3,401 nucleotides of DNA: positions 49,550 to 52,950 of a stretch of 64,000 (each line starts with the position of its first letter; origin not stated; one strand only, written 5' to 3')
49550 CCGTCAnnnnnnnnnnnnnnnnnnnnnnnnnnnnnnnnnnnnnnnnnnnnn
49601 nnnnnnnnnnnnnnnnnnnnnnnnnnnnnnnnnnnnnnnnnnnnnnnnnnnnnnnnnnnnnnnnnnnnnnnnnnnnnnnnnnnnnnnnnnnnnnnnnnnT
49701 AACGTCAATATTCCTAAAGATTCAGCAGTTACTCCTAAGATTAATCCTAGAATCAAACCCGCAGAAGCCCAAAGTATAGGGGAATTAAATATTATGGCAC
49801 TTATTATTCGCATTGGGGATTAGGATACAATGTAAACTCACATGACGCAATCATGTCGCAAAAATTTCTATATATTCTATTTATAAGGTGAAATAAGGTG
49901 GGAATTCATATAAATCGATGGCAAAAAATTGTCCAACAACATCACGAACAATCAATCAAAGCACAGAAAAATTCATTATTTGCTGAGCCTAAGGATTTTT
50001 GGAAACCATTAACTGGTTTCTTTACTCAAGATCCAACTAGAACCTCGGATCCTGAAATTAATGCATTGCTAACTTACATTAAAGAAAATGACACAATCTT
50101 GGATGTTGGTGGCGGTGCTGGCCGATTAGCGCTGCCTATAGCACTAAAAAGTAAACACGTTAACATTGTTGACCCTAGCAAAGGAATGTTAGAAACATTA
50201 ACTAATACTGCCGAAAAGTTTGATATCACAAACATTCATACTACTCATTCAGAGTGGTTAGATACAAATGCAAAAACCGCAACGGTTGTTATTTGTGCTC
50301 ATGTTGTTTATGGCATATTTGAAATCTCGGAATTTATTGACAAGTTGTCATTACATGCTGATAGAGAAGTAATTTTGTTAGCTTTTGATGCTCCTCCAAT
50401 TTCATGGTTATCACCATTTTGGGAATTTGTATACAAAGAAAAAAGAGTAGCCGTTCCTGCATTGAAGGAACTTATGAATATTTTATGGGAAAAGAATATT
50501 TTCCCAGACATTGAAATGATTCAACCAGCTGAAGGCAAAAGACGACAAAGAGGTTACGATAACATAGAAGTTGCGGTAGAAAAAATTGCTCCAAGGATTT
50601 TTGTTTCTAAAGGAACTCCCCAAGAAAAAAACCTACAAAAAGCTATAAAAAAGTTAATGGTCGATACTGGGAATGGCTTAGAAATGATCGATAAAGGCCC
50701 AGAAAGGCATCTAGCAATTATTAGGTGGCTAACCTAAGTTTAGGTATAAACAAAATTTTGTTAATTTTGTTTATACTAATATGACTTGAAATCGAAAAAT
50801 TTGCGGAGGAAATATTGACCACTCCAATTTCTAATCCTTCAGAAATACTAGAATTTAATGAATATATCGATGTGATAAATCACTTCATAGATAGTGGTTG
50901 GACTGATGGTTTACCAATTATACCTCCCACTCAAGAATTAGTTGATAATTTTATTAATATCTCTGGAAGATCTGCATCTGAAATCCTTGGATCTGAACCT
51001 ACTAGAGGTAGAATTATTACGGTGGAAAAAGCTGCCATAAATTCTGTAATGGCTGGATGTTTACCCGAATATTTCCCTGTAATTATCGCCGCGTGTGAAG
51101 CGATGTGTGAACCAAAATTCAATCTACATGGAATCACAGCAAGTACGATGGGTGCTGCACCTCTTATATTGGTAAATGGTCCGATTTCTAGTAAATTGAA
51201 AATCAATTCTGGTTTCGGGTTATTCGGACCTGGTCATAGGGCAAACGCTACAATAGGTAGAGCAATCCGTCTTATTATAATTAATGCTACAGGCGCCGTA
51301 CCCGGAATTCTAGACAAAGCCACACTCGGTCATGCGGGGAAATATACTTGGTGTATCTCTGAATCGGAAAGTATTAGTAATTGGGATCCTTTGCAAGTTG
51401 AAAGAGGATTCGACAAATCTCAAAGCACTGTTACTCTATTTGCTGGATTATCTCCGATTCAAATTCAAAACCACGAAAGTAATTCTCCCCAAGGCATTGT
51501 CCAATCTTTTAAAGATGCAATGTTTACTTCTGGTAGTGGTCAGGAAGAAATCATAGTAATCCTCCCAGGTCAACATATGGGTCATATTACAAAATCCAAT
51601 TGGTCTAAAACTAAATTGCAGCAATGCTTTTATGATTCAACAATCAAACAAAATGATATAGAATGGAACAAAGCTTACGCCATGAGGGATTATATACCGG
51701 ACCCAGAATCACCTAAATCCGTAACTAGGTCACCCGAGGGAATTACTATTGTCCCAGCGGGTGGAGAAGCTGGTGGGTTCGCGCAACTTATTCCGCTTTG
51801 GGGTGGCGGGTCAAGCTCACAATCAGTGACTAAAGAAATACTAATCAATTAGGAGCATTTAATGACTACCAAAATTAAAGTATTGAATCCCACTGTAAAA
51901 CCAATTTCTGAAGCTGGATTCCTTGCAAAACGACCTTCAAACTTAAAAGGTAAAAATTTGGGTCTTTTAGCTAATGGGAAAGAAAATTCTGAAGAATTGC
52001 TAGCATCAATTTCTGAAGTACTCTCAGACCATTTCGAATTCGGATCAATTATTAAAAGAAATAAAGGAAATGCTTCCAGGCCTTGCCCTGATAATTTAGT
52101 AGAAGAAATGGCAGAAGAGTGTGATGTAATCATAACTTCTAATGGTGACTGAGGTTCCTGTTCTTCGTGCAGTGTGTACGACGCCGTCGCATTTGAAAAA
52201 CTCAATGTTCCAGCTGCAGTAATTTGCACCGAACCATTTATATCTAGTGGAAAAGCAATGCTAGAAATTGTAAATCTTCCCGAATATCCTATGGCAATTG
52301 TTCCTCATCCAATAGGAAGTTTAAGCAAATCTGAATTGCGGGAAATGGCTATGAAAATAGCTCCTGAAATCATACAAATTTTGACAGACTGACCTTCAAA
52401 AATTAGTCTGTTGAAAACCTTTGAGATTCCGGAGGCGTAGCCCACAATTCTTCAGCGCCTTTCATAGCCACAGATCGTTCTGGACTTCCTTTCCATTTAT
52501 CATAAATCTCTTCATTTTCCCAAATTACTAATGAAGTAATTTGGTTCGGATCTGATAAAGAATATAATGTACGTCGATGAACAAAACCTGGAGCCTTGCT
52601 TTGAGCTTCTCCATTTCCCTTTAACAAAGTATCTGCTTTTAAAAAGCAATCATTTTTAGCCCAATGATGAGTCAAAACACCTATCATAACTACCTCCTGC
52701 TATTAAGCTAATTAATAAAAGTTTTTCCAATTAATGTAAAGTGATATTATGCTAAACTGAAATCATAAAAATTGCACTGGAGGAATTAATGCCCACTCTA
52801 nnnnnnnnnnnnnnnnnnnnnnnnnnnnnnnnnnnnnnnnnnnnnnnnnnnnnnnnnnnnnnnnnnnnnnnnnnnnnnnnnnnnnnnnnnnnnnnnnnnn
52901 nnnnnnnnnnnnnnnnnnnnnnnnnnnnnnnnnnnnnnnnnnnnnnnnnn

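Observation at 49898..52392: Methyltransferase, 345-aa unknown and selenoprotein form a compact operon of unknown function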

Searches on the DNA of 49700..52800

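Call 96: search_rna_families(source=window, start=49700, end=52800, threshold=evalue, max_evalue=10)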
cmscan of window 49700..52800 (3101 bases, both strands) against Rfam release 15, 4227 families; matches with E-value up to 10: 2.
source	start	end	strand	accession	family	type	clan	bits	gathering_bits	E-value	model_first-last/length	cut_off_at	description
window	50666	50775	+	RF02363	Yfr11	Gene; sRNA;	-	24.8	44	0.63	1-144/144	no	Cyanobacterial functional RNA 11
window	52484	52537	-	RF00168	Lysine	Cis-reg; riboswitch;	-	13.2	30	3.4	20-78/182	no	Lysine riboswitch aptamer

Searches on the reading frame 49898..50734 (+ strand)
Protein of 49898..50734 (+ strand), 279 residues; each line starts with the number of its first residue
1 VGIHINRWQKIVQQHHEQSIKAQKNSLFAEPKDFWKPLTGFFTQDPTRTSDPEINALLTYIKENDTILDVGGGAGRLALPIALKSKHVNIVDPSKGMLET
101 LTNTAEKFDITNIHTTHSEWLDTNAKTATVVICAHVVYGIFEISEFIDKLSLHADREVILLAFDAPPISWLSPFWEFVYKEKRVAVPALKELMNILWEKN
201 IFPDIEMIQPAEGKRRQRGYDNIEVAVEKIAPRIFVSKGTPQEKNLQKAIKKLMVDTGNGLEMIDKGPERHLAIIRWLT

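Call 6: search_protein_families(library=pfam, proteins=[window:49898-50734:+], max_evalue=0.1)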
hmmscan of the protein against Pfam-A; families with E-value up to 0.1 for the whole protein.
window:49898-50734:+ (279 aa): 13 families
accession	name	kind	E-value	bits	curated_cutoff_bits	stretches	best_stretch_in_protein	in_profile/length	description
PF13649.12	Methyltransf_25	-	1.3e-07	32.7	27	1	67-138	1-74/97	Methyltransferase domain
PF13847.12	Methyltransf_31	-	2.3e-07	31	27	1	61-151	1-98/145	Methyltransferase domain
PF02527.21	GidB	-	1.5e-06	28.2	27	1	57-149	41-136/184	rRNA small subunit methyltransferase G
PF13489.12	Methyltransf_23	-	3.9e-06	27.1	27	1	52-150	11-104/164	Methyltransferase domain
PF05175.20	MTS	-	6.3e-06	26.4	23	1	51-133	17-104/170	Methyltransferase small domain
PF08242.18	Methyltransf_12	-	2.3e-05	25.5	30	1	68-151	1-89/98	Methyltransferase domain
PF08241.18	Methyltransf_11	-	4.6e-05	24.4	21.2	1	68-148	1-81/95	Methyltransferase domain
PF03848.20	TehB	-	0.0012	18.7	20.4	1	65-141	32-108/193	Tellurite resistance protein TehB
PF00398.26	RrnaAD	-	0.005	16.4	24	1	60-140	27-111/263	Ribosomal RNA adenine dimethylase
PF06325.19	PrmA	-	0.014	15.3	22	1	54-141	152-240/296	Ribosomal protein L11 methyltransferase (PrmA)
PF05401.17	NodS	-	0.015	15.5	24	1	64-146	44-125/201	Nodulation protein S (NodS)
PF01209.24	Ubie_methyltran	-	0.038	13.8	20.1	1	62-142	46-128/233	ubiE/COQ5 methyltransferase family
PF02475.24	TRM5-TYW2_MTfase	-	0.088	13.2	28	0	57-149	30-122/164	TRM5/TYW2 methyltransferase domain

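Call 7: search_protein_families(library=ncbifam, proteins=[window:49898-50734:+], max_evalue=0.1)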
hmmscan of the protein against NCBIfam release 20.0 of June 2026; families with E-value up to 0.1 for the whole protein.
window:49898-50734:+ (279 aa): 35 families (the best 25 are shown)
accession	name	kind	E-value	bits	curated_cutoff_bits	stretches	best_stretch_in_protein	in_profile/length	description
TIGR01983.1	UbiG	equivalog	1.9e-08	33.9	102.95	1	64-156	50-145/228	bifunctional 2-polyprenyl-6-hydroxyphenol methylase/3-demethylubiquinol 3-O-methyltransferase UbiG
NF041820.1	daptide_MTase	equivalog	2.5e-08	33.7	175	1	32-108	4-81/243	daptide-type RiPP biosynthesis methyltransferase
NF043040.1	corrin_prot_MT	hypoth_equivalog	4.6e-07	29.5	180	1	59-111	36-89/216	corrinoid protein-associated methyltransferase CpaM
TIGR02021.1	BchM-ChlM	equivalog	1.1e-05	25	158.9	1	61-174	48-165/218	magnesium protoporphyrin IX methyltransferase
TIGR02469.1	CbiT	equivalog_domain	1.6e-05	25.2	78.3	1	61-126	17-84/124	precorrin-6Y C5,15-methyltransferase (decarboxylating) subunit CbiT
NF001244.0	PRK00216.1-5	equivalog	1.7e-05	24.2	216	1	62-177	47-170/236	bifunctional demethylmenaquinone methyltransferase/2-methoxy-6-polyprenyl-1,4-benzoquinol methylase UbiE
TIGR00536.1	hemK_fam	subfamily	2e-05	23.8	115.5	1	61-126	109-180/286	HemK family protein methyltransferase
NF008992.0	PRK12335.1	equivalog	2.1e-05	23.8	303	1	46-139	106-197/289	SAM-dependent methyltransferase TehB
TIGR03534.1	RF_mod_PrmC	equivalog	2.4e-05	23.9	199.1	1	55-131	78-160/253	peptide chain release factor N(5)-glutamine methyltransferase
NF011529.0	PRK14968.1-3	equivalog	2.8e-05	23.6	162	1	61-124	32-95/198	putative methyltransferase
TIGR01934.1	MenG_MenH_UbiE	subfamily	3.4e-05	23.2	158.35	1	62-126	38-103/223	ubiquinone/menaquinone biosynthesis methyltransferase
TIGR00138.1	rsmG_gidB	equivalog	3.8e-05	23.4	99.5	1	58-150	38-133/183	16S rRNA (guanine(527)-N(7))-methyltransferase RsmG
NF008264.0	PRK11036.1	equivalog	0.00027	20.5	366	1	54-118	34-100/261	tRNA uridine 5-oxyacetic acid(34) methyltransferase CmoM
TIGR00755.1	ksgA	equivalog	0.0006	19.2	171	1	60-128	26-92/256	16S rRNA (adenine(1518)-N(6)/adenine(1519)-N(6))-dimethyltransferase RsmA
NF001786.0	PRK00517.2-4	equivalog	0.0021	17.3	327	1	54-110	134-190/277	50S ribosomal protein L11 methyltransferase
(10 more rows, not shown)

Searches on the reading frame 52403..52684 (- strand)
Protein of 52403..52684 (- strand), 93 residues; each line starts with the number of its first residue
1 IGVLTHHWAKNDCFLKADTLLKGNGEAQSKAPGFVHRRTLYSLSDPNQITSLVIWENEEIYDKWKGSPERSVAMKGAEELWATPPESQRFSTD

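Call 6: search_protein_families(library=pfam, proteins=[window:52403-52684:-], max_evalue=0.1)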
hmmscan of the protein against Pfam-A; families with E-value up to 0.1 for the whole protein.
window:52403-52684:- (93 aa): 1 family
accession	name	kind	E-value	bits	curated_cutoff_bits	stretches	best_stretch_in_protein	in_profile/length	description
PF03992.22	ABM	-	1e-05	26.1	23.1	1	24-74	25-76/78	Antibiotic biosynthesis monooxygenase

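Call 7: search_protein_families(library=ncbifam, proteins=[window:52403-52684:-], max_evalue=0.1)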
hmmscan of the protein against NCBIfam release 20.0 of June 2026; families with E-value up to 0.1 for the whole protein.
window:52403-52684:- (93 aa): 1 family
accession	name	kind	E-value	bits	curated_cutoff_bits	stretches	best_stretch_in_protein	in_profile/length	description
TIGR03792.1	TIGR03792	hypoth_equivalog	0.0013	18.6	45.75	1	11-72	14-70/90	TIGR03792 family protein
